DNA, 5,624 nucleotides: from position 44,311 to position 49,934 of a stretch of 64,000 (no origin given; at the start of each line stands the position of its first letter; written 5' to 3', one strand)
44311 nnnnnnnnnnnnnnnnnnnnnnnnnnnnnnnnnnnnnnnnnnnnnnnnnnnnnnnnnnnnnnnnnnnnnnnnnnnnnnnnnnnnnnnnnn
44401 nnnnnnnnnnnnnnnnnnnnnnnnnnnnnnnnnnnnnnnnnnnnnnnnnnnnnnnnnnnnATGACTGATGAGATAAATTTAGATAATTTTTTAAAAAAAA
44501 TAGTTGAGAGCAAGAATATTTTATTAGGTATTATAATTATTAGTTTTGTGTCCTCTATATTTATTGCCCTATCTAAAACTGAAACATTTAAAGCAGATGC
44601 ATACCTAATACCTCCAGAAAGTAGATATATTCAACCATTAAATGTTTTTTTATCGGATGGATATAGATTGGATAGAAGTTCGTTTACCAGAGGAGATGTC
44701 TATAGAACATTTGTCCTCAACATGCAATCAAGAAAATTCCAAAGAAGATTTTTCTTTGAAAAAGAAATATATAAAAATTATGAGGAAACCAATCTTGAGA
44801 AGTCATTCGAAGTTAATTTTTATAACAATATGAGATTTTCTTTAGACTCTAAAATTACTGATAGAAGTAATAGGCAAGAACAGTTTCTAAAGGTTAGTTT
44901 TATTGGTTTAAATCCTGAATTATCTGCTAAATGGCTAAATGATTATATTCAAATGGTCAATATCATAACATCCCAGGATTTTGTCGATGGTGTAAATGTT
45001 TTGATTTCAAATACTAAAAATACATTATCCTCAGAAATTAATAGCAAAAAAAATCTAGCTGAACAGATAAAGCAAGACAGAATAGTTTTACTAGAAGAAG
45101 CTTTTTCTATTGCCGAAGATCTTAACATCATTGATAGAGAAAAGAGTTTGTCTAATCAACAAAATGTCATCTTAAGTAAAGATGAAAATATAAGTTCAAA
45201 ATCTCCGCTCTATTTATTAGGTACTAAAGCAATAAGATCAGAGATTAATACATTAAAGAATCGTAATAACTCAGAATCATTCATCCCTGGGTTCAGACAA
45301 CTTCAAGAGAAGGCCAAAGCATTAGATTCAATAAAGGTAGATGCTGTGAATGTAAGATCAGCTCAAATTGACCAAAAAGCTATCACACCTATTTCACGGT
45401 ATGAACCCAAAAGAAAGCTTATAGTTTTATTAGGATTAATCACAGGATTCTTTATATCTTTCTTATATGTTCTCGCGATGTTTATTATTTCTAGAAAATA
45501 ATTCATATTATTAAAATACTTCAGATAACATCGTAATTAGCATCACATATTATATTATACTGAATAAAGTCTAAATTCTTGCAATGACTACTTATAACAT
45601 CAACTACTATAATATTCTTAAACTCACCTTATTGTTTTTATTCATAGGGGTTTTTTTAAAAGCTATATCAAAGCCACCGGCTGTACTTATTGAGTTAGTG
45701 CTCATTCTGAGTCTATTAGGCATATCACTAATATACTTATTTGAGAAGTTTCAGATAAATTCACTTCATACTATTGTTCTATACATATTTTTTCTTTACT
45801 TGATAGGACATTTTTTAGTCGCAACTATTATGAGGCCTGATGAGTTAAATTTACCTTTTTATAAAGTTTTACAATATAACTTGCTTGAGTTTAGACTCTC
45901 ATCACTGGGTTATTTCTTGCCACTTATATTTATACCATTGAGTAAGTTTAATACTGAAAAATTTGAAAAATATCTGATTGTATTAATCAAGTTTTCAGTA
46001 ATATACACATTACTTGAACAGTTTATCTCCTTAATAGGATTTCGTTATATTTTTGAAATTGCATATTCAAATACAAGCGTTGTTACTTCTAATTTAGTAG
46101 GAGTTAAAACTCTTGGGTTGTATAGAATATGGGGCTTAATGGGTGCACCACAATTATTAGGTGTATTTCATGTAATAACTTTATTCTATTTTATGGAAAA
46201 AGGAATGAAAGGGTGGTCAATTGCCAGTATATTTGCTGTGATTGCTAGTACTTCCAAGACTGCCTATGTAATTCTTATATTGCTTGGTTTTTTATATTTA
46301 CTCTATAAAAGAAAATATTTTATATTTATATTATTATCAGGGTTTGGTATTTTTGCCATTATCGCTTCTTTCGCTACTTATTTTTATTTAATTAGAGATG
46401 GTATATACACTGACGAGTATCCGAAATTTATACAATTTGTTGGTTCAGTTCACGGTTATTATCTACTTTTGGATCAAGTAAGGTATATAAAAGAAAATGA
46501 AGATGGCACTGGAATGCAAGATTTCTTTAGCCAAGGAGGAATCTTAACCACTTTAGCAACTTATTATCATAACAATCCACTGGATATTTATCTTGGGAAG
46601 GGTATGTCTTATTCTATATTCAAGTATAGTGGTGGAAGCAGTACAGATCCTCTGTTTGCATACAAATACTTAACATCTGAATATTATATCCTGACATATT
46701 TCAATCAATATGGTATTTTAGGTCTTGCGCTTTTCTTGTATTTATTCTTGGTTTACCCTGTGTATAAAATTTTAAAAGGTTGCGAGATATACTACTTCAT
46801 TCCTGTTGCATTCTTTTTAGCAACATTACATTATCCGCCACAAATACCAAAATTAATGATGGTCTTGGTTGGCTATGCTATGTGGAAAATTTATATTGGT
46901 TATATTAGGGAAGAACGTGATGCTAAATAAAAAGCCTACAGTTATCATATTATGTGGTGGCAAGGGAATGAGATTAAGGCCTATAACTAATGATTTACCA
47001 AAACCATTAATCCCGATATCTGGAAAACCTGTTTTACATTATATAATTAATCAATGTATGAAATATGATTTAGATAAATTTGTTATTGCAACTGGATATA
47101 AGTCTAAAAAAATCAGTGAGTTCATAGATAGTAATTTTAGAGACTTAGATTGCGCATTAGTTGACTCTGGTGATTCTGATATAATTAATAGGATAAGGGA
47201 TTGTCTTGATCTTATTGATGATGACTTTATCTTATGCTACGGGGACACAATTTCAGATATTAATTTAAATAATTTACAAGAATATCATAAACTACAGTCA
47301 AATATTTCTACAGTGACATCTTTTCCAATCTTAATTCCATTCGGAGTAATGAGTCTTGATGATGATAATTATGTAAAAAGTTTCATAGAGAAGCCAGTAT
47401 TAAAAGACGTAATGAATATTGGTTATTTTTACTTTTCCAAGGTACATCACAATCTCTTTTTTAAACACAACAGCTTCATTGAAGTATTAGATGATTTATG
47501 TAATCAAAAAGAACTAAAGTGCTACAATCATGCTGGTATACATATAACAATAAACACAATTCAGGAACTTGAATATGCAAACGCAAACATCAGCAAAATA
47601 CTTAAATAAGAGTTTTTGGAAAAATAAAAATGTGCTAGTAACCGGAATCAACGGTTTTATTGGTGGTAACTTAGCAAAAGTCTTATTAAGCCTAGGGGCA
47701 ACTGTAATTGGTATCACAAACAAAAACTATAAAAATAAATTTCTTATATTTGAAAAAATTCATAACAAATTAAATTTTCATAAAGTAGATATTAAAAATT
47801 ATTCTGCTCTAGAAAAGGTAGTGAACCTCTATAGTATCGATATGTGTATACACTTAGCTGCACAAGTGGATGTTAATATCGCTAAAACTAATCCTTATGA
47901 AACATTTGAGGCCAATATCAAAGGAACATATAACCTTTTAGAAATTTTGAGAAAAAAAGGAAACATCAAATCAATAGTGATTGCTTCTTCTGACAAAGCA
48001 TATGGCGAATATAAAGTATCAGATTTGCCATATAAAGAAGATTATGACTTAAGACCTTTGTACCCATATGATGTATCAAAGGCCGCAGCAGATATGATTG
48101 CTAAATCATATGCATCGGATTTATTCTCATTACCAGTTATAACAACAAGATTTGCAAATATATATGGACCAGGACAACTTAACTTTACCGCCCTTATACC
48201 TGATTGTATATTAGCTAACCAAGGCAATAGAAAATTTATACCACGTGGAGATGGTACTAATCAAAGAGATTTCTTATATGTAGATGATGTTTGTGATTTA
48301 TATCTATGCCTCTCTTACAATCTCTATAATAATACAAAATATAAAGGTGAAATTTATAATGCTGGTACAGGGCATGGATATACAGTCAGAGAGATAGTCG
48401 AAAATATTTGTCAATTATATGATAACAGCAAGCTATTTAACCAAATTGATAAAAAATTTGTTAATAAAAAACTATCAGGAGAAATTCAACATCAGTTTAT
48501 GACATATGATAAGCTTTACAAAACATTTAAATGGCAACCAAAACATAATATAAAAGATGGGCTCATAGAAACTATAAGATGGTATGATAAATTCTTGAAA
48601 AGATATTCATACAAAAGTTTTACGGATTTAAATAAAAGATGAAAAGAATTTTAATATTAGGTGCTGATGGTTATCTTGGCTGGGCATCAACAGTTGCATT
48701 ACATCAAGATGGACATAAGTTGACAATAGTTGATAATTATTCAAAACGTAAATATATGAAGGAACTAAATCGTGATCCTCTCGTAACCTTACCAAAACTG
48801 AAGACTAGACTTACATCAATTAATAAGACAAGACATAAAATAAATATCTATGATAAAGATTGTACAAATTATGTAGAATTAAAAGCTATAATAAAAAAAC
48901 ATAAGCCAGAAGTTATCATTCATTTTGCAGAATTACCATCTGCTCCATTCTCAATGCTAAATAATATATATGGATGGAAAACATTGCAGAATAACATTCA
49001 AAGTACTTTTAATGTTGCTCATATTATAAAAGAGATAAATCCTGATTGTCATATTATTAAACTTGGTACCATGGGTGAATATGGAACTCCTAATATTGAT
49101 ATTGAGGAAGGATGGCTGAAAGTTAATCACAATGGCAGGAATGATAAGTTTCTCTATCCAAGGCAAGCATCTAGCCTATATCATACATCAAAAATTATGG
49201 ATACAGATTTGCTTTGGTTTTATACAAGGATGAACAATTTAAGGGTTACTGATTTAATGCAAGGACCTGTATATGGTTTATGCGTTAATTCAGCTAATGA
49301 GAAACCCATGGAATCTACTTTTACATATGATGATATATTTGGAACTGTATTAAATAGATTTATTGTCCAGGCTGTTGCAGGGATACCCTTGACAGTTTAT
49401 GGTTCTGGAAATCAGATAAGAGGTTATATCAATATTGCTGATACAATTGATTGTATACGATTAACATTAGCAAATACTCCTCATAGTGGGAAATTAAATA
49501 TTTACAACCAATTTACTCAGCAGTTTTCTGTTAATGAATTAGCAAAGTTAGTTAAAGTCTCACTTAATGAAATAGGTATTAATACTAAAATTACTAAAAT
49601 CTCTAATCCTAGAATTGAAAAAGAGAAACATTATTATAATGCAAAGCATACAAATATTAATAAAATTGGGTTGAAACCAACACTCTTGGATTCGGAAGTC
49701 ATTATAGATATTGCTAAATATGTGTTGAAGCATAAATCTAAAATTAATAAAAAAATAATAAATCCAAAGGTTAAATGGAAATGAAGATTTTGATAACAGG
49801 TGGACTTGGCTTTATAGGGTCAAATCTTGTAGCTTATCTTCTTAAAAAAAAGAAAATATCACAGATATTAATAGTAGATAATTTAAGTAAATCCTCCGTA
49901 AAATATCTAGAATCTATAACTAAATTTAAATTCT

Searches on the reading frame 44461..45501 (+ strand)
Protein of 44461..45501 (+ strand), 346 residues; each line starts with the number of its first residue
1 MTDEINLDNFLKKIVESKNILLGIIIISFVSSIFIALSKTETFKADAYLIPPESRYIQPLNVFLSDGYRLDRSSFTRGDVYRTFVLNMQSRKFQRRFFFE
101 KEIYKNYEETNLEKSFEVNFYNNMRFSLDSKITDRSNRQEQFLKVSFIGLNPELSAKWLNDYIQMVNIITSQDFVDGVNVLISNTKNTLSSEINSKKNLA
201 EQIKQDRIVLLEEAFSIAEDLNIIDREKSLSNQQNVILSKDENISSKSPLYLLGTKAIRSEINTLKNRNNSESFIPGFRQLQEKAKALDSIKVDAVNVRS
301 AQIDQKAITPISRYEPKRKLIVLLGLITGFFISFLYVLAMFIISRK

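Call 4: search_protein_families(library=pfam, proteins=[window:44461-45501:+])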
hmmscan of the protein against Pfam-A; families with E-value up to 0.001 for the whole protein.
window:44461-45501:+ (346 aa): 2 families
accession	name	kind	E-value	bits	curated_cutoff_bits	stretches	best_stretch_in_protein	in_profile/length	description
PF13807.11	GNVR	-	1.2e-05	25.6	27.7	1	280-339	22-79/82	G-rich domain on putative tyrosine kinase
PF02706.20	Wzz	-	0.00017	22.3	25.5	1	3-96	1-86/91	Chain length determinant protein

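Call 5: search_protein_families(library=ncbifam, proteins=[window:44461-45501:+])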
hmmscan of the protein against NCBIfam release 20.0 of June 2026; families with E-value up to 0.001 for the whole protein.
window:44461-45501:+ (346 aa): 4 families
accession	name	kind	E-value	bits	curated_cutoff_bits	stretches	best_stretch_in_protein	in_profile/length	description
NF007699.1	PRK10381.1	equivalog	1.5e-16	60.3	300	1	2-341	24-361/368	LPS O-antigen length regulator Wzz(fepE)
NF012015.1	PRK15471.1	equivalog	3e-16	59.3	267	1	130-339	119-315/325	LPS O-antigen chain length determinant protein WzzB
NF008645.0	PRK11638.1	equivalog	4.8e-08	32.5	332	1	64-330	86-335/349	ECA polysaccharide chain length modulation protein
NF008568.0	PRK11519.1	equivalog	7.3e-05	21.1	1068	0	279-343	387-449/720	tyrosine-protein kinase Wzc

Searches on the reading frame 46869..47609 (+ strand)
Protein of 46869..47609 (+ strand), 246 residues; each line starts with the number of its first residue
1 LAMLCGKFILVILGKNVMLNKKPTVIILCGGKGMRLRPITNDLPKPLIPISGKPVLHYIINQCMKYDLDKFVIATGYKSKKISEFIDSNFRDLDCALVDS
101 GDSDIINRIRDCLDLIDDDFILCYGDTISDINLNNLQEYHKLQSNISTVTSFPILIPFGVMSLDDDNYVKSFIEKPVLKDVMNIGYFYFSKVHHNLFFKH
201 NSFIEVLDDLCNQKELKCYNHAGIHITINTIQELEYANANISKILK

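Call 4: search_protein_families(library=pfam, proteins=[window:46869-47609:+])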
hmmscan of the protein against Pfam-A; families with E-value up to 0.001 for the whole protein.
window:46869-47609:+ (246 aa): 2 families
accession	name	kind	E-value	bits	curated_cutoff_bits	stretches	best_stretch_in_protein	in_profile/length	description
PF00483.29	NTP_transferase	-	1.9e-22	80.5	21.2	1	25-196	2-188/245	Nucleotidyl transferase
PF12804.13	NTP_transf_3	-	8.2e-07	29.8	27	1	25-80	1-51/160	MobA-like NTP transferase domain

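Call 5: search_protein_families(library=ncbifam, proteins=[window:46869-47609:+])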
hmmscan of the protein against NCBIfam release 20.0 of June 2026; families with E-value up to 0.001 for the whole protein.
window:46869-47609:+ (246 aa): 35 families (the best 25 are shown)
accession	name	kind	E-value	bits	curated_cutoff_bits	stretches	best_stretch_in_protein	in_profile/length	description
TIGR02623.1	G1P_cyt_trans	equivalog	2.9e-29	102.3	300.25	2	96-233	96-237/255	glucose-1-phosphate cytidylyltransferase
NF049965.1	GlMnHpPGnyltfHddC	equivalog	1.1e-26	93.9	300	1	25-213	3-193/221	D-glycero-D-manno-heptose 1-phosphate guanosyltransferase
TIGR03992.1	Arch_glmU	subfamily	3.8e-26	91.9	292.1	1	25-193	3-172/393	bifunctional sugar-1-phosphate nucleotidylyltransferase/acetyltransferase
NF041313.1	UDPGP_AglF_Halo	equivalog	1.4e-20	73.8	400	1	26-176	4-159/234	UTP--glucose-1-phosphate uridylyltransferase AglF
NF052502.1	man1P_GTase_Rv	exception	1.7e-19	69.9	440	1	25-191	3-176/352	mannose-1-phosphate guanylyltransferase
TIGR01208.1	rmlA_long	equivalog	1.7e-17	63.4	320.25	1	26-192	3-177/353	glucose-1-phosphate thymidylyltransferase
NF041173.1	Sug_nt_acttase_Thmprot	equivalog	2.1e-16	59.9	600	1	25-190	3-169/405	bifunctional sugar-1-phosphate nucleotidylyltransferase/acetyltransferase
TIGR02091.1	glgC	equivalog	3.4e-15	56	424.9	1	25-180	3-180/364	glucose-1-phosphate adenylyltransferase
NF045761.1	NAMPUrTaseMurU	equivalog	3.9e-15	56.3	250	1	26-238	4-224/226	N-acetylmuramate alpha-1-phosphate uridylyltransferase MurU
NF045495.1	AdoCbiPCobY_Meth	equivalog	6.1e-15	55.2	250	1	26-157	4-137/195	adenosylcobinamide-phosphate guanylyltransferase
NF001947.0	PRK00725.1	subfamily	1.6e-14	53.5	470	2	19-89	13-84/426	glucose-1-phosphate adenylyltransferase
NF002772.0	PRK02862.1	equivalog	4.7e-13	48.6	537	1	22-181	3-184/429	glucose-1-phosphate adenylyltransferase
TIGR01099.1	galU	equivalog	6e-13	49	326.8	1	25-118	4-96/261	UTP--glucose-1-phosphate uridylyltransferase GalU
NF003670.0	PRK05293.1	equivalog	1.9e-12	46.8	470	1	24-88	6-71/382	glucose-1-phosphate adenylyltransferase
NF002023.0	PRK00844.1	subfamily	8.9e-12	44.5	458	1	24-91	8-76/408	glucose-1-phosphate adenylyltransferase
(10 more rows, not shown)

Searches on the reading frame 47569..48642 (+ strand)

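Call 4: search_protein_families(library=pfam, proteins=[window:47569-48642:+])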
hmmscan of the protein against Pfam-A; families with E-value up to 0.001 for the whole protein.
window:47569-48642:+ (357 aa): 9 families
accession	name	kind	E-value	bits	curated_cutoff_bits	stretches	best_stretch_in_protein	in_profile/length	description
PF16363.11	GDP_Man_Dehyd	-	4.3e-53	181.3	27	1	23-333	1-330/332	GDP-mannose 4,6 dehydratase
PF01370.27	Epimerase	-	1.5e-51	175.6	20.9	1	22-266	1-240/240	NAD dependent epimerase/dehydratase family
PF01073.25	3Beta_HSD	-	1.5e-20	73.8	22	1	23-263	1-246/280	3-beta hydroxysteroid dehydrogenase/isomerase family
PF02719.21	Polysacc_synt_2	-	9.2e-18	64.9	20.2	1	22-298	1-261/293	Polysaccharide biosynthesis protein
PF04321.23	RmlD_sub_bind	-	4.7e-12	46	27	1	21-210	2-163/287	RmlD substrate binding domain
PF07993.18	NAD_binding_4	-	1.5e-08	34.5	20.1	1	89-242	88-255/258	Male sterility protein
PF08659.16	KR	-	3.7e-05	24.1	22.6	1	22-141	3-136/180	KR domain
PF00106.31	adh_short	-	6.6e-05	22.9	26.6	1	20-142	1-137/195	short chain dehydrogenase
PF03435.24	Sacchrp_dh_NADP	-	0.00036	21.3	25.1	0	22-100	1-79/129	Saccharopine dehydrogenase NADP binding domain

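Call 5: search_protein_families(library=ncbifam, proteins=[window:47569-48642:+])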
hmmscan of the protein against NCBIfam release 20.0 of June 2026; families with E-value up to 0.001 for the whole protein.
window:47569-48642:+ (357 aa): 44 families (the best 25 are shown)
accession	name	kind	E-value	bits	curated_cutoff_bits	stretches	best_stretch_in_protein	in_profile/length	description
TIGR01181.1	dTDP_gluc_dehyt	equivalog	1.4e-52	178.7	365.1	1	22-341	2-313/321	dTDP-glucose 4,6-dehydratase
TIGR02622.1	CDP_4_6_dhtase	equivalog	1.2e-47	162.8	278.45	1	16-346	1-338/352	CDP-glucose 4,6-dehydratase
TIGR04180.1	EDH_00030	hypoth_equivalog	4.8e-41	140.8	475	1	22-326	1-296/297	NAD-dependent 4,6-dehydratase LegB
TIGR01179.1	galE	equivalog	2.7e-36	125.1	262.3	1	21-342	1-328/332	UDP-glucose 4-epimerase GalE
NF007582.0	PRK10217.1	equivalog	1.1e-31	110.2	698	1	20-339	2-331/355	dTDP-glucose 4,6-dehydratase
NF007490.0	PRK10084.1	subfamily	3.3e-30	105.3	649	1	22-340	3-335/361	dTDP-glucose 4,6-dehydratase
NF011728.1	PRK15181.1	equivalog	8.3e-30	103.9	760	1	18-346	14-345/348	Vi polysaccharide biosynthesis UDP-N-acetylglucosaminuronic acid C-4 epimerase TviC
NF007956.0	PRK10675.1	subfamily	1.7e-23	83.3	394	2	21-179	2-161/338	UDP-glucose 4-epimerase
TIGR02197.1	heptose_epim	equivalog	7.4e-22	77.9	274.6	1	22-339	1-313/316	ADP-glyceromanno-heptose 6-epimerase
TIGR01472.1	gmd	equivalog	1.1e-15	57.7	415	1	21-285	2-269/342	GDP-mannose 4,6-dehydratase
NF042423.1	oxyalk_red_Shew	equivalog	2.2e-15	56.6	580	1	18-289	7-262/331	2-alkyl-3-oxoalkanoate reductase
NF043036.1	ErythonDh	equivalog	4.2e-14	52.5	325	1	21-182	2-164/321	D-erythronate dehydrogenase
NF042422.1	oxyalk_red_OleD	equivalog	8.9e-14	51.6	580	1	21-289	2-255/329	2-alkyl-3-oxoalkanoate reductase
TIGR01214.1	rmlD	equivalog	5e-12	45.5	224.05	1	22-208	2-161/285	dTDP-4-dehydrorhamnose reductase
TIGR03589.1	PseB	equivalog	1.5e-11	43.8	407.75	1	17-145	2-129/324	UDP-N-acetylglucosamine 4,6-dehydratase (inverting)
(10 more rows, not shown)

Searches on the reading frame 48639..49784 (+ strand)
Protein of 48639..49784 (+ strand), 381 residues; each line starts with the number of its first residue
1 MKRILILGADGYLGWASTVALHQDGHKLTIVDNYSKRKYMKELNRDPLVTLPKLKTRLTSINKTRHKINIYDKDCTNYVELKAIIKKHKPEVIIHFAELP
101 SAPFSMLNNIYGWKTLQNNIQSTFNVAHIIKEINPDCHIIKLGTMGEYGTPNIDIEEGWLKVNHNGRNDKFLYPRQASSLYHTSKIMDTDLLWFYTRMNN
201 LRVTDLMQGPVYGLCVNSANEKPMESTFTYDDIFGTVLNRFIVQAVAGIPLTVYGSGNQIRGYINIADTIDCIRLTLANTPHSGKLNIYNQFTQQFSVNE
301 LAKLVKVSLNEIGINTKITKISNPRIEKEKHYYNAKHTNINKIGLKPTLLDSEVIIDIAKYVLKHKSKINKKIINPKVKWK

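Call 53: search_protein_families(library=pfam, proteins=[window:48639-49784:+], max_evalue=0.00001)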
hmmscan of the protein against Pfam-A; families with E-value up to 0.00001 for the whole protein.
window:48639-49784:+ (381 aa): 2 families
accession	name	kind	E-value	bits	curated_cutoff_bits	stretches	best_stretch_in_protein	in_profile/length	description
PF01370.27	Epimerase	-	3.8e-24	85.8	20.9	1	4-288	1-239/240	NAD dependent epimerase/dehydratase family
PF16363.11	GDP_Man_Dehyd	-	1.5e-13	51.4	27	1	5-340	1-293/332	GDP-mannose 4,6 dehydratase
